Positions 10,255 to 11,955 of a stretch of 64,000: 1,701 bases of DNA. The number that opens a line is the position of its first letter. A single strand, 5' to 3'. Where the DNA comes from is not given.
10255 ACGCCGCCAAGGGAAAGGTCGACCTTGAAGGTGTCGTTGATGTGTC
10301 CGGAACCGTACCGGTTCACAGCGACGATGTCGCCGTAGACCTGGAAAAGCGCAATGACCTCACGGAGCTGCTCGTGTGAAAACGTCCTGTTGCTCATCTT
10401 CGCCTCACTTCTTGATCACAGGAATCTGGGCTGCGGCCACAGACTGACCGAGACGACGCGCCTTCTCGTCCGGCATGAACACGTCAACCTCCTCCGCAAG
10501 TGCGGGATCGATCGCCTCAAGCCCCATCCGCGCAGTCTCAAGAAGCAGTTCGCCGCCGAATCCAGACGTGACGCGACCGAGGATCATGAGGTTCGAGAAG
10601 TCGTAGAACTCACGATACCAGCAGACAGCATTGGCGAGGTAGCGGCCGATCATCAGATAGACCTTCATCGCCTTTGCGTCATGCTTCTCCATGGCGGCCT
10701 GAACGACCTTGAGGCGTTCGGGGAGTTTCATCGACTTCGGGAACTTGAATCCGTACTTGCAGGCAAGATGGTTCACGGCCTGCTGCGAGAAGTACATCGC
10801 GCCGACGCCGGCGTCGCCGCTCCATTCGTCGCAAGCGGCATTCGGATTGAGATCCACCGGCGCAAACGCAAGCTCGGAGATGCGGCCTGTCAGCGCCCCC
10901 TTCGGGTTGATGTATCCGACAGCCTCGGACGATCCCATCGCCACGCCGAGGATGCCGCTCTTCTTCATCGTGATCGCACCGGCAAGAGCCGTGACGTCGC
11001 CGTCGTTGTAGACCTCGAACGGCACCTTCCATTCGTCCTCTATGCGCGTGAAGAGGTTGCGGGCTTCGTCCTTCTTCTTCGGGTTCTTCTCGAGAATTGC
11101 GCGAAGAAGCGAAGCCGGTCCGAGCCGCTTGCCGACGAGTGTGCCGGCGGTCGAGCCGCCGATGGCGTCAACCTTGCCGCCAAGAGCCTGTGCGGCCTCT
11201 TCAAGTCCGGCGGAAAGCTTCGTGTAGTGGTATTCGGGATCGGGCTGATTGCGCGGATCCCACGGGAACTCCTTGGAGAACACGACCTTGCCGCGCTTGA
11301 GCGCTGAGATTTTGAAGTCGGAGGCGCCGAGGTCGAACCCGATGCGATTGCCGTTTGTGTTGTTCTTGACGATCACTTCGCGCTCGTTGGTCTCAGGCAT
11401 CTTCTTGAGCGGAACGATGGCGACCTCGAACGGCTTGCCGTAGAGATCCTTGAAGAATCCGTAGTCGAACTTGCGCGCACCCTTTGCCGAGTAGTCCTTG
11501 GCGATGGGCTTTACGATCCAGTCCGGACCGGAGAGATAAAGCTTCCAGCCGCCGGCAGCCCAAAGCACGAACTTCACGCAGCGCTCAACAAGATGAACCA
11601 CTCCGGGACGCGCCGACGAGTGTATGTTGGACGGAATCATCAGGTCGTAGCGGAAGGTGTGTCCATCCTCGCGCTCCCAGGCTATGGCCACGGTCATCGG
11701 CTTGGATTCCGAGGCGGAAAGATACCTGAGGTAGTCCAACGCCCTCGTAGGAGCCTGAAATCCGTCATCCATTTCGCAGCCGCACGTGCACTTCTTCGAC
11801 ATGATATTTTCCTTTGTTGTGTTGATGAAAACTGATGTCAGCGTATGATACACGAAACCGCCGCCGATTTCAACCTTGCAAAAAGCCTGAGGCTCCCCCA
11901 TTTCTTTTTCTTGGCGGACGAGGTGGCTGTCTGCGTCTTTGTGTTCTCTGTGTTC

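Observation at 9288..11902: Two-kinase operon (ASKHA-fold kinase with Cys-cluster N-domain plus NahK-like anomeric hexosamine kinase) co-transcribed with dnaB and rsmI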

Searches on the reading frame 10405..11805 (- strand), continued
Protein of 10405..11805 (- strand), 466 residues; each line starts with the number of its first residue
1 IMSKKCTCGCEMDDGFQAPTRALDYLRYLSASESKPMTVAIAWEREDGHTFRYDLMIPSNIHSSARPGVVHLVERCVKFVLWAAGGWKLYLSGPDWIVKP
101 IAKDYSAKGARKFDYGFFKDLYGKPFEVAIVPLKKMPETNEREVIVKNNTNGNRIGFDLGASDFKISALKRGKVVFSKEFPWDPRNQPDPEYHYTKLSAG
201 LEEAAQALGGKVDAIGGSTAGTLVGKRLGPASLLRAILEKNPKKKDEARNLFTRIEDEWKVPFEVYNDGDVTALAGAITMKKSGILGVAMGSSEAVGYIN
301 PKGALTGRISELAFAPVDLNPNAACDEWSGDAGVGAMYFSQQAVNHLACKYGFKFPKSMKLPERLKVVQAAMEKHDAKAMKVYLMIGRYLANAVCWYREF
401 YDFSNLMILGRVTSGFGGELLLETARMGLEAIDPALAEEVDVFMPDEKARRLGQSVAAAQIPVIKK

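Call 41: find_encoding_contigs(protein=P0317, flank=7000, max_places=2)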
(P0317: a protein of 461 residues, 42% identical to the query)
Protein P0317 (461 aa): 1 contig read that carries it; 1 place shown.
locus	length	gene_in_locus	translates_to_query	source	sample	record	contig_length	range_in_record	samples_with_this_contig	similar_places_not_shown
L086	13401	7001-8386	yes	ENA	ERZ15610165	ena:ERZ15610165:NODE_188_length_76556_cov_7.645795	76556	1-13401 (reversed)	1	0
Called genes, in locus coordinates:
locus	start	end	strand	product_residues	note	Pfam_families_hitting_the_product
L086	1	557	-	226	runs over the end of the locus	PF00072:Response_reg, PF23198:PDE8A_N (weak), PF00486:Trans_reg_C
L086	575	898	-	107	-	PF14520:HHH_5 (faint), PF12826:HHH_2 (faint), PF12836:HHH_3, PF14716:HHH_8 (faint), PF00633:HHH (weak)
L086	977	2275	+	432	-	PF00768:Peptidase_S11, PF13354:Beta-lactamase2, PF07943:PBP5_C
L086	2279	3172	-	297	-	PF04468:PSP1, PF28472:PSP1_3rd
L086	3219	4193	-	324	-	PF13177:DNA_pol3_delta2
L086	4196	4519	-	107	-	PF06153:CdAMP_rec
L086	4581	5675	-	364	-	PF01168:Ala_racemase_N, PF00842:Ala_racemase_C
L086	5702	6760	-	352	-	PF02388:FemAB, PF07395:Mig-14 (weak), PF13480:Acetyltransf_6, PF02388:FemAB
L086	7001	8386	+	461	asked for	PF00480:ROK (weak)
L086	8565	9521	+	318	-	PF16868:NMT1_3, PF12974:Phosphonate-bd (weak), PF09084:NMT1 (weak)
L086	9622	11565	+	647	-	PF06808:DctM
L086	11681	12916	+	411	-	PF00375:SDF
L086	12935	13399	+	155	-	?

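Call 72: find_encoding_contigs(protein=P0352, flank=6000, max_places=1)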
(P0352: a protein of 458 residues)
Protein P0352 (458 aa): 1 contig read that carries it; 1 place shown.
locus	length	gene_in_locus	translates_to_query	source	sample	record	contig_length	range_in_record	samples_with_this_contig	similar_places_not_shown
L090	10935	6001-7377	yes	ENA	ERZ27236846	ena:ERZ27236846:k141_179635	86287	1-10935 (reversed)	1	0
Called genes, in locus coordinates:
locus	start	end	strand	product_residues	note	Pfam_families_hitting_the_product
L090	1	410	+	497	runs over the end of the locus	PF01087:GalP_UDP_transf, PF02744:GalP_UDP_tr_C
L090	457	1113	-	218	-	PF01966:HD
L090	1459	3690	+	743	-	PF02901:PFL-like, PF01228:Gly_radical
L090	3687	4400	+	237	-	PF13353:Fer4_12, PF04055:Radical_SAM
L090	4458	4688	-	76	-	PF00550:PP-binding, PF14573:PP-binding_2 (weak)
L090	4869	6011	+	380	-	PF07969:Amidohydro_3 (weak), PF01979:Amidohydro_1, PF07969:Amidohydro_3 (weak)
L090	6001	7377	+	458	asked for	PF00480:ROK (faint)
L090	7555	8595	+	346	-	PF13936:HTH_38, PF00665:rve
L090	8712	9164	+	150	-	-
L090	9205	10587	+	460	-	-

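Call 73: find_encoding_contigs(protein=P0321, flank=6000, max_places=1)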
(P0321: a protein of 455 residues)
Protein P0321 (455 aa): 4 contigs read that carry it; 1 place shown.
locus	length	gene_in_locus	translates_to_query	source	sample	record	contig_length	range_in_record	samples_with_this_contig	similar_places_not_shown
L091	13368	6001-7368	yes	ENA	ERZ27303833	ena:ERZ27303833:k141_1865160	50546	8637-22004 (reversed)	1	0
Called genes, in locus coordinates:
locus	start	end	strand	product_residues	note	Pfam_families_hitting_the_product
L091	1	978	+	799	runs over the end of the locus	PF00343:Phosphorylase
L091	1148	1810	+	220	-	-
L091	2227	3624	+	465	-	PF03062:MBOAT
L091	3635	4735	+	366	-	PF14286:DHHW (faint)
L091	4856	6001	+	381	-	PF07969:Amidohydro_3 (weak), PF01979:Amidohydro_1, PF07969:Amidohydro_3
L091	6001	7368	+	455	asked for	PF00480:ROK (weak)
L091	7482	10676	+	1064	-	PF05922:Inhibitor_I9 (weak), PF00082:Peptidase_S8, PF06280:fn3_5 (weak)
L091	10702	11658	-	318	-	PF02275:CBAH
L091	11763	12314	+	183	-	PF00149:Metallophos, PF12850:Metallophos_2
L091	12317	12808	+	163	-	PF07155:ECF-ribofla_trS, PF12822:ECF_trnsprt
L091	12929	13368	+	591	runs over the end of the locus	PF01447:Peptidase_M4 (faint), PF07504:FTP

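Call 74: find_encoding_contigs(protein=P0285, flank=6000, max_places=1)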
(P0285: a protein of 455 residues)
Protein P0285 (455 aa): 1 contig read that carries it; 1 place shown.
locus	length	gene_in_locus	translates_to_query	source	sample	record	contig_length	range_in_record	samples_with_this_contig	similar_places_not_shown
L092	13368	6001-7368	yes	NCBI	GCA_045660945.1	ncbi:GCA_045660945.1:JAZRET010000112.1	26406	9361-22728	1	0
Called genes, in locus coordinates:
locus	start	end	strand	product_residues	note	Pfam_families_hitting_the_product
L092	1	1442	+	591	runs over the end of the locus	PF13353:Fer4_12, PF04055:Radical_SAM, PF13187:Fer4_9, PF13237:Fer4_10 (weak), PF14697:Fer4_21 (weak), PF00037:Fer4 (weak), PF18082:NAT_N, PF18164:GNAT_C, +3 more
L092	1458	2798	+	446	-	PF02449:Glyco_hydro_42 (weak), PF16116:DUF4832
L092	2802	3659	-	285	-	PF02311:AraC_binding, PF07883:Cupin_2, PF00165:HTH_AraC (weak), PF12833:HTH_18, PF00165:HTH_AraC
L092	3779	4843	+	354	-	PF01636:APH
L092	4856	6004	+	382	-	PF07969:Amidohydro_3, PF01979:Amidohydro_1, PF07969:Amidohydro_3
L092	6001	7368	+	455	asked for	PF00480:ROK (weak)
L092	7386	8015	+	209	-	PF20434:BD-FAE (weak), PF02230:Abhydrolase_2 (weak), PF00326:Peptidase_S9 (weak)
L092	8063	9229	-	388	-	PF12698:ABC2_membrane_3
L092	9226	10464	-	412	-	PF12698:ABC2_membrane_3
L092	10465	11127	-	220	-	PF02463:SMC_N (faint), PF00005:ABC_tran, PF13304:AAA_21 (faint)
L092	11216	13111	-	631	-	PF13240:Zn_Ribbon_1, PF13248:Zn_ribbon_3 (weak)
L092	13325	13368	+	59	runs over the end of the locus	PF11007:CotJA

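Call 76: search_solved_structures(query=L092:3779-4843:+, max_evalue=0.001)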
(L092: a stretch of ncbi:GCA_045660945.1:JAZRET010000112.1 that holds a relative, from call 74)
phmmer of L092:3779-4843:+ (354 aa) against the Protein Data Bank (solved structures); distinct sequences matched with E-value up to 0.001: 3.
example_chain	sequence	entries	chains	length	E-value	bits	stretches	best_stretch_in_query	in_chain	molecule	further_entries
4ocu_A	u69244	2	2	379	3.2e-104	351.5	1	13-353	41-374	N-acetylhexosamine 1-phosphate kinase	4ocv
4wh1_A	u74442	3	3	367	1.1e-103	349.6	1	14-353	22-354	N-acetylhexosamine 1-kinase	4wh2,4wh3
4ocj_A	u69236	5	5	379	1.3e-103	349.5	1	14-353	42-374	N-acetylhexosamine 1-phosphate kinase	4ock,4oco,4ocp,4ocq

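Call 78: search_protein_families(library=ncbifam, proteins=[L092:4856-6004:+, L084:5952-6974:+, L060:2170-2886:+], max_evalue=0.0001)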
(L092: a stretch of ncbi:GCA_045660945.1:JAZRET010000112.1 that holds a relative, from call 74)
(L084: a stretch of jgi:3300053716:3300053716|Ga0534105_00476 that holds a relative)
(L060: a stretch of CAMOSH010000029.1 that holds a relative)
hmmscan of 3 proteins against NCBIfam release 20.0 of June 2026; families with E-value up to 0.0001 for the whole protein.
L092:4856-6004:+ (382 aa): 56 families (the best 25 are shown)
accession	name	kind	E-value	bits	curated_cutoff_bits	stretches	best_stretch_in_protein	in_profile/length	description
TIGR00221.1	nagA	equivalog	3.5e-96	322.4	225.65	1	3-373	5-379/380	N-acetylglucosamine-6-phosphate deacetylase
NF008371.0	PRK11170.1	equivalog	6.3e-72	242.6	483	1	3-375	3-378/382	N-acetylglucosamine-6-phosphate deacetylase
NF011990.0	PRK15446.2-6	subfamily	7.7e-17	61.1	233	2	310-379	313-385/390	alpha-D-ribose 1-methylphosphonate 5-triphosphate diphosphatase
NF006689.0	PRK09237.1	equivalog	2.2e-15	56.1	371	2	5-92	8-90/383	amidohydrolase/deacetylase family metallohydrolase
TIGR02318.1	phosphono_phnM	equivalog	5.1e-14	52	390.55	1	4-59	2-54/376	phosphonate metabolism protein PhnM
NF006056.0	PRK08204.1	subfamily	4.8e-13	48.7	391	2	22-61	29-66/449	hypothetical protein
TIGR03178.1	allantoinase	equivalog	1.8e-12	46.8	357.85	1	3-61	3-59/441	allantoinase AllB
NF006845.0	PRK09357.2-6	equivalog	2.4e-12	46.3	728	1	6-111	7-110/428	dihydroorotase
NF004839.0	PRK06189.1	equivalog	2.9e-12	45.9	631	1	4-92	7-90/451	allantoinase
NF006839.0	PRK09357.1-4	equivalog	1.2e-11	43.9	576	1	3-62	3-62/422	dihydroorotase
NF009060.0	PRK12394.1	equivalog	2.5e-11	43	442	1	15-68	21-72/381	metallo-dependent hydrolase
TIGR01224.1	hutI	equivalog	5e-11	42.1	298.15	0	22-65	8-52/377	imidazolonepropionase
NF006837.0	PRK09357.1-2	equivalog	8.3e-11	41.1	575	1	2-61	3-62/428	dihydroorotase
TIGR02967.1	guan_deamin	equivalog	1.6e-10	40.5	375.4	1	308-369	307-369/401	guanine deaminase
NF006055.0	PRK08203.1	equivalog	2.6e-10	39.4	532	0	318-361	349-391/455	8-oxoguanine deaminase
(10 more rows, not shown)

L084:5952-6974:+ (340 aa): 15 families
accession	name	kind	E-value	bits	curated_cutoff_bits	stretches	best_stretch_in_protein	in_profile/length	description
NF046059.1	NagB_SO3506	equivalog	8e-75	252.2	430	1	2-289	2-287/330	glucosamine-6-phosphate deaminase NagB-II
NF001484.0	PRK00331.1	subfamily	1.6e-71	241.5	381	1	4-331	254-587/601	isomerizing glutamine--fructose-6-phosphate transaminase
TIGR01135.1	glmS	equivalog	9.9e-69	232.4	418.05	1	4-331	253-593/607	glutamine--fructose-6-phosphate transaminase (isomerizing)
NF041128.1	glucosaP_deam_GlmD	equivalog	8.9e-25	87.6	580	1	64-331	57-310/323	glucosamine-6-phosphate deaminase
NF008458.0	PRK11337.1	equivalog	1.6e-10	40.4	378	1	85-143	187-245/293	MurR/RpiR family transcriptional regulator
NF040776.2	AlsR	equivalog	1.8e-08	33.7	400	1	87-143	177-233/279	transcriptional repressor AlsR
NF012026.0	PRK15482.1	equivalog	1.3e-06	28.1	408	1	82-143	179-239/285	HTH-type transcriptional regulator MurR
NF003915.0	PRK05441.1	subfamily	4.3e-06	25.9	168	1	86-142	131-187/300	N-acetylmuramic acid 6-phosphate etherase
NF008481.0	PRK11382.1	equivalog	1.3e-05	24.6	430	1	14-285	20-292/340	fructoselysine 6-phosphate deglycase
NF008451.0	PRK11302.1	subfamily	1.4e-05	24.7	296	1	84-145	173-233/286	transcriptional regulator HexR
NF002805.0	PRK02947.1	subfamily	1.4e-05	24.4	135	1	80-125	102-146/247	sugar isomerase domain-containing protein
NF006426.0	PRK08674.1-6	subfamily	1.5e-05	24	295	1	3-121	15-125/354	bifunctional phosphoglucose/phosphomannose isomerase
TIGR03127.2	RuMP_HxlB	equivalog_domain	1.8e-05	24.7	160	0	87-150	73-136/178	6-phospho-3-hexuloisomerase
NF010701.0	PRK14101.1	equivalog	2.1e-05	22.9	920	0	87-135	516-563/638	bifunctional transcriptional regulator/glucokinase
TIGR00393.1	kpsF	subfamily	6.6e-05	22.6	203.7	0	88-137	49-98/268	KpsF/GutQ family sugar-phosphate isomerase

L060:2170-2886:+ (238 aa): 8 families
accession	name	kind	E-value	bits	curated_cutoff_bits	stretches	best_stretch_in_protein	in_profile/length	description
NF001684.0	PRK00443.1-4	subfamily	4.1e-82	275.6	326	1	9-236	7-234/260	glucosamine-6-phosphate deaminase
TIGR00502.1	nagB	equivalog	1.9e-75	253.6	236.9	1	8-235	6-239/259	glucosamine-6-phosphate deaminase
NF002557.0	PRK02122.1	subfamily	5.5e-64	216.4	384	1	2-234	28-266/653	glucosamine-6-phosphate deaminase-like protein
NF001682.0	PRK00443.1-1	equivalog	2.7e-54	184.3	528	1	8-235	6-226/262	glucosamine-6-phosphate deaminase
NF001685.0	PRK00443.1-5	equivalog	3.9e-46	157.5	513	1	29-233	33-237/266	glucosamine-6-phosphate deaminase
NF007291.0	PRK09762.1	equivalog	9e-45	153.1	271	1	4-236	5-234/236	galactosamine-6-phosphate isomerase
NF009022.0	PRK12358.1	equivalog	1e-30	107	247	1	9-236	7-230/239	glucosamine-6-phosphate deaminase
TIGR01198.1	pgl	equivalog_domain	2e-21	76.6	124.45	1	14-234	12-225/234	6-phosphogluconolactonase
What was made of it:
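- The L092 gene scores 322 bits on TIGR00221, above its cutoff (call 78).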

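Call 81: search_protein_families(library=pfam, proteins=[L002:5868-7901:+, L002:3715-4218:+], max_evalue=0.001)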
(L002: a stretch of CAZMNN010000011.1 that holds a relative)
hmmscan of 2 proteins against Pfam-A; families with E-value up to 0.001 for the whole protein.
L002:5868-7901:+ (677 aa): 2 families
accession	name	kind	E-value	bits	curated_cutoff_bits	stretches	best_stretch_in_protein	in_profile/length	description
PF05345.18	He_PIG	-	1.2e-15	58.1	24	1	370-418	42-95/96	Putative Ig domain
PF18998.6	Flg_new_2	-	7.1e-10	39.2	23.6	1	137-208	9-71/73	Divergent InlB B-repeat domain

L002:3715-4218:+ (167 aa): 0 families

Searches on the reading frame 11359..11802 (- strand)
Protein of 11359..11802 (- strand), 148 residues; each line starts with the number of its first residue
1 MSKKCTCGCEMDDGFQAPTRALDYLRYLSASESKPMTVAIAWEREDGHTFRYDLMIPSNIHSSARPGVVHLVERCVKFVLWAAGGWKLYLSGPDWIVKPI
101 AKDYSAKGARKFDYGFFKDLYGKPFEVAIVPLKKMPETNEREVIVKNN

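Call 54: predict_structure(alignment_id=A4)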
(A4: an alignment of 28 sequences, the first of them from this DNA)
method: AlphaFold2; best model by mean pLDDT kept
length: 148 residues; sequences in the alignment: 28
mean_pLDDT: 88.9   pTM: 0.80
mean pLDDT of the five models: 88.9, 88.7, 88.6, 88.2, 87.7
residues with pLDDT >= 90: 109; 70-90: 19; 50-70: 15; < 50: 5
segments of 3 or more residues with pLDDT < 50: 1-4
pLDDT, mean of each block of 10 residues (from residue 1): 56 71 90 94 92 94 94 96 95 98 97 96 95 95 66
secondary structure, 60 per line:
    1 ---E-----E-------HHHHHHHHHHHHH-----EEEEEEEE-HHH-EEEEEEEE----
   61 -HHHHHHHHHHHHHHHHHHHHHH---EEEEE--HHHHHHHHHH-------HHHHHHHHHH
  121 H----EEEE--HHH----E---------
elements in order: H18-30 E36-43 E49-56 H62-83 E87-91 H94-103 H111-121 E126-129
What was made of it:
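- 11359..11802 (-): N-terminal domain (residues 1-148) of the long ROK-like kinase; a conserved α/β domain with no match to solved structures. The AlphaFold2 model has pLDDT 88.9 and pTM 0.80 (call 54).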

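Call 59: fold_search(model_id=the predicted structure, library=pdb)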
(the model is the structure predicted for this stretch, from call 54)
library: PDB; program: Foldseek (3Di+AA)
matches with E <= 10: 749; with E <= 0.001: 0
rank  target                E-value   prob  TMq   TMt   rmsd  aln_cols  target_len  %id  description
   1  2qlc_E                4.9e-02  0.54  0.31  0.35  11.9       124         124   10  The crystal structure of DNA repair protein RadC from Chlorobium tepidum TLS (released 2007-09-04)
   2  6j30_U                4.9e-02  0.23  0.24  0.16  10.4       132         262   14  yeast proteasome in Ub-engaged state (C2) (released 2019-03-20)
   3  7tmb_A                5.2e-02  0.28  0.23  0.11  11.3       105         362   13  Crystal Structure of N-ethylmaleimide reductase from Klebsiella pneumoniae (released 2022-02-02)
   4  7tmb_B                6.8e-02  0.33  0.25  0.12  11.7       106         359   16  Crystal Structure of N-ethylmaleimide reductase from Klebsiella pneumoniae (released 2022-02-02)
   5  3p74                  7.8e-02  0.25  0.24  0.12  11.6       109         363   13  H181N mutant of pentaerythritol tetranitrate reductase containing a C-terminal His8-tag (released 2011-03-23)
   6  2qlc_A                8.3e-02  0.47  0.31  0.35  10.5       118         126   12  The crystal structure of DNA repair protein RadC from Chlorobium tepidum TLS (released 2007-09-04)
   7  7tmb_C                8.3e-02  0.23  0.23  0.11  11.3       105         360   13  Crystal Structure of N-ethylmaleimide reductase from Klebsiella pneumoniae (released 2022-02-02)
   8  8bpp_A                8.8e-02  0.16  0.23  0.12  11.5       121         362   16  crystal structure of N-ethylmaleimide reductase (nemA) from Escherichia coli (released 2024-02-28)
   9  3p67                  1.0e-01  0.20  0.23  0.11  11.3       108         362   15  T26S mutant of pentaerythritol tetranitrate reductase containing a bound acetate molecule (released 2010-11-24)
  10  8bpq_A                1.1e-01  0.18  0.23  0.11  11.2       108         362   15  crystal structure of N-ethylmaleimide reductase with mutation Y187F (nemA Y187F) from Escherichia coli (released 2024-06-05)
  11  1vys                  1.2e-01  0.15  0.24  0.12  11.5       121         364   14  STRUCTURE OF PENTAERYTHRITOL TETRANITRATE REDUCTASE W102Y MUTANT AND COMPLEXED WITH PICRIC ACID (released 2004-05-26)
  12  3kft_A                1.3e-01  0.23  0.18  0.08   9.7        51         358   24  Crystal structure of Pentaerythritol Tetranitrate Reductase complex with 1,4,5,6-tetrahydro NADH (released 2010-02-02)
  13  3p8j                  1.3e-01  0.23  0.18  0.08   9.7        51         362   24  Y351S mutant of pentaerythritol tetranitrate reductase containing a bound acetate molecule (released 2011-04-06)
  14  6gi7                  1.4e-01  0.16  0.23  0.11  11.4       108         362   13  Crystal structure of pentaerythritol tetranitrate reductase (PETNR) mutant L25I (released 2019-03-20)
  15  3p84                  1.6e-01  0.21  0.18  0.08   9.7        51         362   24  Y351A mutant of pentaerythritol tetranitrate reductase containing a bound acetate molecule (released 2011-04-06)
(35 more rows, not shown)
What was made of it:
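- Tried and rejected: Foldseek of the N-terminal domain model against the PDB found nothing significant (call 59).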
